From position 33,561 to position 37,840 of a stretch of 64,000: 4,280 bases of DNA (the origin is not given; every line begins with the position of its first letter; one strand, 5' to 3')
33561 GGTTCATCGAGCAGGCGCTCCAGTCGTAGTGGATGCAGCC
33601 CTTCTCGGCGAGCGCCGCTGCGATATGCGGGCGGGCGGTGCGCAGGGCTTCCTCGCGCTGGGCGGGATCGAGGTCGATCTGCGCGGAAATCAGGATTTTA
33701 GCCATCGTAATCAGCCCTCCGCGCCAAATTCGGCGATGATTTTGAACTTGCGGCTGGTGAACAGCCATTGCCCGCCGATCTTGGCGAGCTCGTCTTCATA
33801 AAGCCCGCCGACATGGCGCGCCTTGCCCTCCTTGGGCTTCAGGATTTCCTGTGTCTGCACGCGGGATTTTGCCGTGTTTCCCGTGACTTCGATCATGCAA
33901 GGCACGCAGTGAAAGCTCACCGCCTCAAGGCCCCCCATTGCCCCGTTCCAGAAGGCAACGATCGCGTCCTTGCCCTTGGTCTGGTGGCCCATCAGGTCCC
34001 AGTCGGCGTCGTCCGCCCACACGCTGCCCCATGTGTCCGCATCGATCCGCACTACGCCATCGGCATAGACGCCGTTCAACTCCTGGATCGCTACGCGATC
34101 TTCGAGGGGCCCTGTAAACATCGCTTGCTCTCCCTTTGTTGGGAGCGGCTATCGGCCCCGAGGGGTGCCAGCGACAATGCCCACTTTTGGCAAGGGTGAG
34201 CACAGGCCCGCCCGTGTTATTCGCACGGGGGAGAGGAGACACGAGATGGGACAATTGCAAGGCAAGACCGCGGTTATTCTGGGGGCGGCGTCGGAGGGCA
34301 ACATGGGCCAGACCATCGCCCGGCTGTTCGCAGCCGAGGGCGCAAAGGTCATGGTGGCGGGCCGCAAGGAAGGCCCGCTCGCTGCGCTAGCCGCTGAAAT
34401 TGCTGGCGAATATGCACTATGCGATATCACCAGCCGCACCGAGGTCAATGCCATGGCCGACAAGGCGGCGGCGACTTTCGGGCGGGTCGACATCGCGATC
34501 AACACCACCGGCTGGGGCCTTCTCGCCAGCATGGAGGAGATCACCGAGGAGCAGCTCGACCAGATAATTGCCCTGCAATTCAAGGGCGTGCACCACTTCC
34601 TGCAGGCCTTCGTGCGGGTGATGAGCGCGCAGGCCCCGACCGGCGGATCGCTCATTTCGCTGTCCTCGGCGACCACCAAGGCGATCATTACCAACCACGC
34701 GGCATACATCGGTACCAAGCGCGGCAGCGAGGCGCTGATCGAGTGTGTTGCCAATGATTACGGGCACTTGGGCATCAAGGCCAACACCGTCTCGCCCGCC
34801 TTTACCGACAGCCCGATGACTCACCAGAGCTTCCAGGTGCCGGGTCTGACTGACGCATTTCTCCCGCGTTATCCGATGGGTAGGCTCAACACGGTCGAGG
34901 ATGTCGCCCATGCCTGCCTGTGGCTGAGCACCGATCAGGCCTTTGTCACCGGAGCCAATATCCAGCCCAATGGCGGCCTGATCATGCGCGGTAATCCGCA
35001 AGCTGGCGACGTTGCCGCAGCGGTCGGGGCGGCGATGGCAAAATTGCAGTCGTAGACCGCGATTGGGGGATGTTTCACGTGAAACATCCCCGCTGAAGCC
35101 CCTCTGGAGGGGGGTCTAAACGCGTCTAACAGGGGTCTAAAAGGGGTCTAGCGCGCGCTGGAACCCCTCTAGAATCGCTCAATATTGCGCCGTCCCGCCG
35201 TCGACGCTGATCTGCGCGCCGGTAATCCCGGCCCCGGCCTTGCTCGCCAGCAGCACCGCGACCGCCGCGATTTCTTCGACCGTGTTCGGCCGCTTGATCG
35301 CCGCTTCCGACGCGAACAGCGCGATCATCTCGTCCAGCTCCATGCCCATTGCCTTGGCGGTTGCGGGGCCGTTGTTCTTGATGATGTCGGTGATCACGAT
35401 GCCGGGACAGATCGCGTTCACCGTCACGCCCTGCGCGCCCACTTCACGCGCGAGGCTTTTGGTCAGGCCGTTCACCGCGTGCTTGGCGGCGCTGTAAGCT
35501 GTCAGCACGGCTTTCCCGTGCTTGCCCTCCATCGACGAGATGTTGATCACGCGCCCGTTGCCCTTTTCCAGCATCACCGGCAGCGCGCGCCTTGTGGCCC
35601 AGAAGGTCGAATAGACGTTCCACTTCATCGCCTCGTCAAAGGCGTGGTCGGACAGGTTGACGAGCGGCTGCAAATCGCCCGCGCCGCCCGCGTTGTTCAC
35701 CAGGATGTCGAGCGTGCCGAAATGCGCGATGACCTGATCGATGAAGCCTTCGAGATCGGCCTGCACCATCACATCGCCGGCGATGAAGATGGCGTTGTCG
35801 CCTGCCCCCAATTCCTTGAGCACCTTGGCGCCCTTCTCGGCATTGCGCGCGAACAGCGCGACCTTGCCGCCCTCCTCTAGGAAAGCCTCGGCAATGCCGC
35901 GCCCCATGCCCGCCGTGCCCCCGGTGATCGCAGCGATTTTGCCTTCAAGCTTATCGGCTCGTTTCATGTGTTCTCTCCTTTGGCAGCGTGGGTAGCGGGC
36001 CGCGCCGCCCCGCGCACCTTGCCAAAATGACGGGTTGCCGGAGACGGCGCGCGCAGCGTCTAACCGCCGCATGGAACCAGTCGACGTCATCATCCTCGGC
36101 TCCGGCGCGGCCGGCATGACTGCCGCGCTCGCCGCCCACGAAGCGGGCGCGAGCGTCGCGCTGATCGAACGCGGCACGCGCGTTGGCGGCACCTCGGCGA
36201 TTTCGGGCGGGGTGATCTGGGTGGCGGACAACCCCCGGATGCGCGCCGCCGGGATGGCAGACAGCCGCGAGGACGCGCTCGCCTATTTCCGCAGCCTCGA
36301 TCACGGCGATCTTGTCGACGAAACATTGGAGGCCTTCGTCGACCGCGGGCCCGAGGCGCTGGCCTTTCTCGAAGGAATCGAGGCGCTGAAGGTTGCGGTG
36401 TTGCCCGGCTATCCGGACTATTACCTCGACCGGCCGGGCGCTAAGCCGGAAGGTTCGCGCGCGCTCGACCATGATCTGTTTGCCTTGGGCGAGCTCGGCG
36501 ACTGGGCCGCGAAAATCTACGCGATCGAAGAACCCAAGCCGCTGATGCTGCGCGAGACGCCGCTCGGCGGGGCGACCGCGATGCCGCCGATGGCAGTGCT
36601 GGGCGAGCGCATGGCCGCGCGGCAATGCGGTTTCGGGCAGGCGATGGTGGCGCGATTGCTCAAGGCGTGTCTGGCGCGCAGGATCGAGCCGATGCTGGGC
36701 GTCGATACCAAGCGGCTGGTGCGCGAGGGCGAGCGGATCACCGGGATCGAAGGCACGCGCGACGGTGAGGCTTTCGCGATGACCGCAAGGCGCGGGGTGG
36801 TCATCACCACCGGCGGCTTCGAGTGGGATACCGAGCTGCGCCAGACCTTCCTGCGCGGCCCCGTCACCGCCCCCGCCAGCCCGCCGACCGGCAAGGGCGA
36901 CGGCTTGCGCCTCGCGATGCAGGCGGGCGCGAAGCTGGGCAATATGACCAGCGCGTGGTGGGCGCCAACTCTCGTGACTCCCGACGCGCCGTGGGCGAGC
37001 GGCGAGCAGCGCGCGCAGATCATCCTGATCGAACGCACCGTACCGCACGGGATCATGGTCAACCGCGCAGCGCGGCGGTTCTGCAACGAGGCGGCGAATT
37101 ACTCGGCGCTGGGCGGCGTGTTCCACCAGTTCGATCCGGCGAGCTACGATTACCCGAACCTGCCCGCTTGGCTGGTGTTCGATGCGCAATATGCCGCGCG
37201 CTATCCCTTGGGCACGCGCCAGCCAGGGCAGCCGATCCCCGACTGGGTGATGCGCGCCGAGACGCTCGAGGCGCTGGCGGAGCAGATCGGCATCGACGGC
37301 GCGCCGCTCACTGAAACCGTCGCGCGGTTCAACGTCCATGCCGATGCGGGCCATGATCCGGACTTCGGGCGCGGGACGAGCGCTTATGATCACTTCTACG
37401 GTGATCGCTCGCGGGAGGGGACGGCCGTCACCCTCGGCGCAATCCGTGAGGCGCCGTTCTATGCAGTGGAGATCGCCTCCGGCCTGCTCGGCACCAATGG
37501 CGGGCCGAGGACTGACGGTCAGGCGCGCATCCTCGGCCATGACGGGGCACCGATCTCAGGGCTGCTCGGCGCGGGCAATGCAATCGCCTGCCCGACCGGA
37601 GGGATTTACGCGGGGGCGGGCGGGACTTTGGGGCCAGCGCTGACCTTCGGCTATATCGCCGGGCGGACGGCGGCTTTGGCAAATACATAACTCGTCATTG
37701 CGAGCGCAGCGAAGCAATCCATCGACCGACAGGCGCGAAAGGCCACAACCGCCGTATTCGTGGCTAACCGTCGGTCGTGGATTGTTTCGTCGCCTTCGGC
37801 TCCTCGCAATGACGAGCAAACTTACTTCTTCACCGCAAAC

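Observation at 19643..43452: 27-gene redox and lipid-oxidation island with no recognisable regulator, transporter, CoA ligase, hydratase or P450 redox partner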

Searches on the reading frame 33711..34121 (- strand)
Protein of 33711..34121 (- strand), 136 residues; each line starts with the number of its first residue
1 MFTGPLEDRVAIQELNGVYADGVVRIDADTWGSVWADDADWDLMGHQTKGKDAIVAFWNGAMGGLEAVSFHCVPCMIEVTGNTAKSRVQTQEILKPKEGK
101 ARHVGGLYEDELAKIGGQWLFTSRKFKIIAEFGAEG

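Call 6: search_protein_families(library=pfam, proteins=[window:33711-34121:-], max_evalue=0.001)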
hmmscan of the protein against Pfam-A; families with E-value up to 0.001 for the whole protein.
window:33711-34121:- (136 aa): 3 families
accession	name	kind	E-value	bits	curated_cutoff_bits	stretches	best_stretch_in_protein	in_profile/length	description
PF13577.12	SnoaL_4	-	4.1e-19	69.3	24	1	6-125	3-126/126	SnoaL-like domain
PF12680.13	SnoaL_2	-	7.2e-07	30.2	27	1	20-90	5-73/102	SnoaL-like domain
PF14534.12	DUF4440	-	2.8e-05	25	25.2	1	18-120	7-106/107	Domain of unknown function (DUF4440)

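Call 75: search_protein_families(library=ncbifam, proteins=[window:33711-34121:-], max_evalue=0.0001)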
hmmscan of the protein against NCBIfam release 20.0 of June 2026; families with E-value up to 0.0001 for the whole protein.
window:33711-34121:- (136 aa): 1 family
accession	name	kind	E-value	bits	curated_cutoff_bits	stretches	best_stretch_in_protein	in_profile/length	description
TIGR02246.1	TIGR02246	subfamily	3.5e-05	23.8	33.95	1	8-121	2-118/128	SgcJ/EcaC family oxidoreductase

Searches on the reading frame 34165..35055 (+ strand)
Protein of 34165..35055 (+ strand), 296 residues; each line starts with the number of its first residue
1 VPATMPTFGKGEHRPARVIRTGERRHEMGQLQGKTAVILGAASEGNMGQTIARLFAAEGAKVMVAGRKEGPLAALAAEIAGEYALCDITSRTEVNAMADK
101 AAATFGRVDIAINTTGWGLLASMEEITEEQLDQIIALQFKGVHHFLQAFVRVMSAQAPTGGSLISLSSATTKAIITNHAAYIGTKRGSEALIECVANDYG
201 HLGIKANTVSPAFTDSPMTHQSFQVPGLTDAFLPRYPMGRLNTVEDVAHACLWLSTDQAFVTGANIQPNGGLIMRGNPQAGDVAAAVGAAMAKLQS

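Call 6: search_protein_families(library=pfam, proteins=[window:34165-35055:+], max_evalue=0.001)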
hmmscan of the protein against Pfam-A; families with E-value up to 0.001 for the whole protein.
window:34165-35055:+ (296 aa): 5 families
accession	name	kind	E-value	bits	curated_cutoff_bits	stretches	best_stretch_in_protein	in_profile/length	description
PF13561.12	adh_short_C2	-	1.9e-46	159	27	1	40-272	1-235/236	Enoyl-(Acyl carrier protein) reductase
PF00106.31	adh_short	-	5.2e-32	111.3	26.6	1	34-223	1-191/195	short chain dehydrogenase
PF08659.16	KR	-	8.5e-06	26.2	22.6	1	37-191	4-159/180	KR domain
PF01488.26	Shikimate_DH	-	2.6e-05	24.8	24.3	1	26-93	5-71/138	Shikimate / quinate 5-dehydrogenase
PF03807.23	F420_oxidored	-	0.00038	21.4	21.6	1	45-94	8-54/94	NADP oxidoreductase coenzyme F420-dependent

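Call 53: search_protein_families(library=ncbifam, proteins=[window:34165-35055:+], max_evalue=0.00001)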
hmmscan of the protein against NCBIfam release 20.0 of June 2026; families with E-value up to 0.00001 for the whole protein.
window:34165-35055:+ (296 aa): 208 families (the best 25 are shown)
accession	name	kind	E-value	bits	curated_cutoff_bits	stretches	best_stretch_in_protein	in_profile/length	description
NF005559.1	PRK07231.1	subfamily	1.1e-43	149.6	215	1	30-273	1-248/249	glucose 1-dehydrogenase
NF004791.0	PRK06138.1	equivalog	1.4e-42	145.7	312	1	30-273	2-250/252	SDR family oxidoreductase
NF052558.1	MBtsdlDhBudC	equivalog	4.9e-41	140.9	270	1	32-273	2-242/250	meso-2,3-butanediol dehydrogenase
NF004198.0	PRK05653.1-3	equivalog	9.8e-40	136.6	296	1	29-274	3-248/248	3-oxoacyl-ACP reductase FabG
NF005309.0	PRK06841.1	subfamily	1e-38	133.3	286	1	30-272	12-252/255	GolD/DthD family dehydrogenase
NF004818.0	PRK06172.1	equivalog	4.9e-38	130.9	336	1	30-273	4-251/253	SDR family oxidoreductase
NF005067.0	PRK06484.1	equivalog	1.7e-34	119.2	713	1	27-281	271-520/524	short chain dehydrogenase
NF005681.0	PRK07478.1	subfamily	2.7e-34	118.7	267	1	28-272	1-249/254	SDR family oxidoreductase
TIGR01830.1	3oxo_ACP_reduc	equivalog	2.4e-33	115.8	297.75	1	38-272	3-238/239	3-oxoacyl-[acyl-carrier-protein] reductase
NF009093.0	PRK12429.1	subfamily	9.1e-33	113.6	258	1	30-274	2-258/259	3-hydroxybutyrate dehydrogenase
NF005893.0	PRK07856.1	equivalog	8.4e-32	110.4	255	1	29-271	5-240/255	SDR family oxidoreductase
NF009466.0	PRK12826.1-2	subfamily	1.1e-30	106.9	222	1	37-273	6-245/248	3-oxoacyl-ACP reductase FabG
NF005465.0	PRK07060.1-2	equivalog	1.7e-30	106.3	331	1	30-273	2-239/241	short chain dehydrogenase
NF052562.1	RADHDNL4305835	equivalog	3.2e-30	105.4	400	1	29-272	3-249/252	NADP-dependent (R)-specific alcohol dehydrogenase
NF053701.1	CsHdxCHCADhChcB2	equivalog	3.3e-30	105.4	350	1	31-272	1-242/245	cis-4-hydroxycyclohexanecarboxylate dehydrogenase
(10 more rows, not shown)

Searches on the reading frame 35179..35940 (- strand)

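Call 53: search_protein_families(library=ncbifam, proteins=[window:35179-35940:-], max_evalue=0.00001)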
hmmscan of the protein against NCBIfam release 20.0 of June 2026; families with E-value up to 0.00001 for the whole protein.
window:35179-35940:- (253 aa): 228 families (the best 25 are shown)
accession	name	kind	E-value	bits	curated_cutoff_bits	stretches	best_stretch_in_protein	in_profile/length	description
NF005559.1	PRK07231.1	subfamily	2e-58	197.9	215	1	1-250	5-247/249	glucose 1-dehydrogenase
NF009093.0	PRK12429.1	subfamily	3.3e-57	193.7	258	1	1-249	6-255/259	3-hydroxybutyrate dehydrogenase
TIGR01963.1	PHB_DH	subfamily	5.4e-56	189.7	307.05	1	1-249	2-251/255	3-hydroxybutyrate dehydrogenase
NF009466.0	PRK12826.1-2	subfamily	3.2e-53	180.7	222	1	2-251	5-245/248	3-oxoacyl-ACP reductase FabG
NF004198.0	PRK05653.1-3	equivalog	9.8e-53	179.1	296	1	2-250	9-246/248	3-oxoacyl-ACP reductase FabG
TIGR02415.1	23BDH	subfamily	5.6e-50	170.1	304.35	1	1-250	1-251/254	acetoin reductase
TIGR01830.1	3oxo_ACP_reduc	equivalog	1.1e-49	169.3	297.75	1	4-250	2-238/239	3-oxoacyl-[acyl-carrier-protein] reductase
NF004818.0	PRK06172.1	equivalog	2e-49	168.2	336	1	1-250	8-250/253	SDR family oxidoreductase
NF052558.1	MBtsdlDhBudC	equivalog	8.7e-48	163.1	270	1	1-250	4-241/250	meso-2,3-butanediol dehydrogenase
NF006070.0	PRK08213.1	subfamily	4.9e-46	157.3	279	1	1-251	13-257/259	gluconate 5-dehydrogenase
NF004791.0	PRK06138.1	equivalog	5.8e-46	156.8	312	1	1-250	6-249/252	SDR family oxidoreductase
TIGR01829.1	AcAcCoA_reduct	subfamily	7.7e-46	156.7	302.1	1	1-250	1-240/242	acetoacetyl-CoA reductase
NF005681.0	PRK07478.1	subfamily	4.6e-45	154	267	1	1-251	7-250/254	SDR family oxidoreductase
NF006394.0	PRK08643.1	equivalog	2.1e-44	151.9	381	1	1-250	4-254/257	(S)-acetoin forming diacetyl reductase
NF009931.0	PRK13394.1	subfamily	2.4e-43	148.5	340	1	1-249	8-258/262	3-hydroxybutyrate dehydrogenase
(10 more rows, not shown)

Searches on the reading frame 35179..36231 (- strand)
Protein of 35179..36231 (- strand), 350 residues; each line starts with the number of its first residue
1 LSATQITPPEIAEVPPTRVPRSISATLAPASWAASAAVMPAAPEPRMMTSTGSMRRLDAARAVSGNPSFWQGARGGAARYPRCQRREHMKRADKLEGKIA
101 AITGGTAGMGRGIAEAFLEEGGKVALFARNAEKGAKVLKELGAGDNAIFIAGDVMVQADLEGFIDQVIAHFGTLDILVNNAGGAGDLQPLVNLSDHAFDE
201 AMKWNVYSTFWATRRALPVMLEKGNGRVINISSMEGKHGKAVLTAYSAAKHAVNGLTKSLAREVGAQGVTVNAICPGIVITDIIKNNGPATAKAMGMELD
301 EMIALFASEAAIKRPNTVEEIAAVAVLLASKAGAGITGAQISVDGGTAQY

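Call 6: search_protein_families(library=pfam, proteins=[window:35179-36231:-], max_evalue=0.001)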
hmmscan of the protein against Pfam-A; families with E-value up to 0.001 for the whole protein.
window:35179-36231:- (350 aa): 5 families
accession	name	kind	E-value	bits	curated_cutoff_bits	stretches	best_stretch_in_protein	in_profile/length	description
PF00106.31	adh_short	-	1.9e-58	197.6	26.6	1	98-287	1-190/195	short chain dehydrogenase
PF13561.12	adh_short_C2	-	4.6e-55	187.2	27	1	107-347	6-235/236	Enoyl-(Acyl carrier protein) reductase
PF08659.16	KR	-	4.9e-11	43.3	22.6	1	102-272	5-174/180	KR domain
PF23441.1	SDR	-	1.5e-07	31.5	27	1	92-346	2-254/258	SDR-like rossmann domain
PF01370.27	Epimerase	-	1.6e-05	24.9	20.9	1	101-272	2-168/240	NAD dependent epimerase/dehydratase family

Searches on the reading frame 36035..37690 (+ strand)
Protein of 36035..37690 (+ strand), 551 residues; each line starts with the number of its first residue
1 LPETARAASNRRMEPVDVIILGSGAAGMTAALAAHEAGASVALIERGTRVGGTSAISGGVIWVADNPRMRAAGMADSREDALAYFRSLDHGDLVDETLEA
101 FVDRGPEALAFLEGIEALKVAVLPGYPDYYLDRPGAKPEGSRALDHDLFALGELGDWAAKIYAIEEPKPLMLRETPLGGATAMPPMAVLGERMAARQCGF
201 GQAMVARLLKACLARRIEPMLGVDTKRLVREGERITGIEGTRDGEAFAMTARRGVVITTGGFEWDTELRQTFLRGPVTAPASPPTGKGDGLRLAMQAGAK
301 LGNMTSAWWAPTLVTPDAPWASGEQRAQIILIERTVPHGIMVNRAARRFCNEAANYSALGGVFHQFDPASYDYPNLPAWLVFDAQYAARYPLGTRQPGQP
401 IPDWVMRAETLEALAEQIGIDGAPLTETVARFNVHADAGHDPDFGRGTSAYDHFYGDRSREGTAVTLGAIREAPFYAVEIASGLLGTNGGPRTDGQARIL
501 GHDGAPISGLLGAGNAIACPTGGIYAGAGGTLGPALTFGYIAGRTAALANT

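Call 6: search_protein_families(library=pfam, proteins=[window:36035-37690:+], max_evalue=0.001)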
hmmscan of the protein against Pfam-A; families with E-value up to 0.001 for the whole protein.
window:36035-37690:+ (551 aa): 7 families
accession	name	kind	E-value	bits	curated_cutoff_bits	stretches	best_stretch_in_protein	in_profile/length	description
PF00890.30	FAD_binding_2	-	4.1e-64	217.7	20.4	1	17-532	1-414/414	FAD binding domain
PF12831.13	FAD_oxidored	-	1.7e-10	41.2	27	1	17-63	1-46/416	FAD dependent oxidoreductase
PF01266.30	DAO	-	5.8e-10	39.7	27.9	1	17-264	1-209/353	FAD dependent oxidoreductase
PF03486.20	HI0933_like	-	1.2e-07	31.9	50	1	17-59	2-44/244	HI0933-like protein Rossmann domain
PF07992.20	Pyr_redox_2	-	1.6e-06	28.2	26.1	1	17-69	2-55/291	Pyridine nucleotide-disulphide oxidoreductase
PF13450.12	NAD_binding_8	-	1.7e-05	25.5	21.9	1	20-54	1-35/68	NAD(P)-binding Rossmann-like domain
PF01946.23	Thi4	-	0.00049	19.8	26.2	1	16-60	18-62/235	Thi4 family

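Call 17: search_solved_structures(query=window:36035-37690:+, max_evalue=0.00001)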
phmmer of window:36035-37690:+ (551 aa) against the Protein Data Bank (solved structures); distinct sequences matched with E-value up to 0.00001: 28.
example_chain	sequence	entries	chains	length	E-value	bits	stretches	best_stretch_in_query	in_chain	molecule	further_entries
7p18_A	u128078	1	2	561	1.9e-94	320.8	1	15-545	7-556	3-oxosteroid 1-dehydrogenase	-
8am8_BBB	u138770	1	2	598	1e-52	183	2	210-545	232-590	Fumarate reductase/succinate dehydrogenase flavoprotein domain protein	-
8am6_AAA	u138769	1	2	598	1.2e-52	182.8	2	204-545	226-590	Fumarate reductase/succinate dehydrogenase flavoprotein domain protein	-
8am3_AAA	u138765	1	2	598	1.8e-52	182.2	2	210-545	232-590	Fumarate reductase/succinate dehydrogenase flavoprotein domain protein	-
8jbz_AAA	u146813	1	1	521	1.1e-49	173.1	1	16-545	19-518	3-ketosteroid dehydrogenase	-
8joj_A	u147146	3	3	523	1.1e-49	173.1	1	16-545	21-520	3-ketosteroid dehydrogenase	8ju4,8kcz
4c3x_A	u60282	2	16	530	1.2e-49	172.9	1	16-545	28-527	3-KETOSTEROID DEHYDROGENASE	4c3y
1jrz_A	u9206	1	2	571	1.2e-23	87.1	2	247-547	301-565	FLAVOCYTOCHROME C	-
1qo8_A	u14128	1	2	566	1.7e-23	86.6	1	202-547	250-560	FLAVOCYTOCHROME C3 FUMARATE REDUCTASE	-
1e39_A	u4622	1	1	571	3e-23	85.8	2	247-547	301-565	FUMARATE REDUCTASE FLAVOPROTEIN SUBUNIT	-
1lj1_A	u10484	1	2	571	5.4e-23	84.9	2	247-547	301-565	flavocytochrome c3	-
1m64_A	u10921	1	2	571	5.8e-23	84.8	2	247-547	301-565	flavocytochrome c3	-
1q9i_A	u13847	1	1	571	5.8e-23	84.8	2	197-547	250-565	flavocytochrome c3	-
2b7s_A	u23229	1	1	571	1.1e-22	83.9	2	247-547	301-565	Fumarate reductase flavoprotein subunit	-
1kss_A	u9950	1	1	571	1.2e-22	83.7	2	247-547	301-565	flavocytochrome c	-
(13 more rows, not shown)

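Call 18: search_protein_families(library=ncbifam, proteins=[window:36035-37690:+], max_evalue=0.00001)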
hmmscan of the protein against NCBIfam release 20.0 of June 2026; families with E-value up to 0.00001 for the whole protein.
window:36035-37690:+ (551 aa): 31 families (the best 25 are shown)
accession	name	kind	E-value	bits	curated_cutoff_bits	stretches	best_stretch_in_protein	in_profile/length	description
NF053676.1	4oxCHCAChcC1Cy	equivalog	2.4e-131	438.7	1000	1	16-546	2-526/528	4-oxocyclohexanecarboxylate 2-dehydrogenase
NF009478.0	PRK12844.1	equivalog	4e-124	415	789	1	14-549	7-551/559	3-ketosteroid-delta-1-dehydrogenase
NF005882.1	PRK07843.1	equivalog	5.7e-122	407.9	788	1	16-543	2-544/547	3-oxosteroid 1-dehydrogenase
NF009473.0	PRK12835.1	subfamily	4.8e-109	365.4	837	2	183-548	198-568/585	FAD-binding protein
NF004789.0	PRK06134.1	subfamily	8.9e-106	354.7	747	2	197-548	212-569/581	FAD-dependent oxidoreductase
NF009477.0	PRK12843.1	equivalog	9.8e-102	341.3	758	2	200-547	219-569/578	FAD-dependent oxidoreductase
NF009479.0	PRK12845.1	equivalog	1.5e-92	310.8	793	2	194-547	211-564/566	3-ketosteroid-delta-1-dehydrogenase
NF053677.1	Desat2ChcC2Cyan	equivalog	6.5e-82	275.6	900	2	199-547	200-552/558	4-oxocyclohex-2-ene-1-carboxylate 5-dehydrogenase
NF009476.0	PRK12839.1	equivalog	3.2e-80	269.9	940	2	197-549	209-567/572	FAD-dependent oxidoreductase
NF009474.0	PRK12837.1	equivalog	1.1e-75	255.5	675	1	14-543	6-505/513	FAD-binding protein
TIGR01813.1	flavo_cyto_c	subfamily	3.7e-43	147.9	285.45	2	198-543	126-443/444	flavocytochrome c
NF006130.0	PRK08274.1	equivalog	2.3e-42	145.4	369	2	192-548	122-460/467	FAD-dependent tricarballylate dehydrogenase TcuA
NF005511.0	PRK07121.1-4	equivalog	4.8e-37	127.6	466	2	9-114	14-119/553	FAD-binding protein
NF005510.0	PRK07121.1-3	subfamily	7.5e-37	127.2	481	2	198-550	176-490/492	FAD-binding protein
NF005509.0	PRK07121.1-2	subfamily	1.1e-35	123.2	630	1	16-548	43-523/527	FAD-binding protein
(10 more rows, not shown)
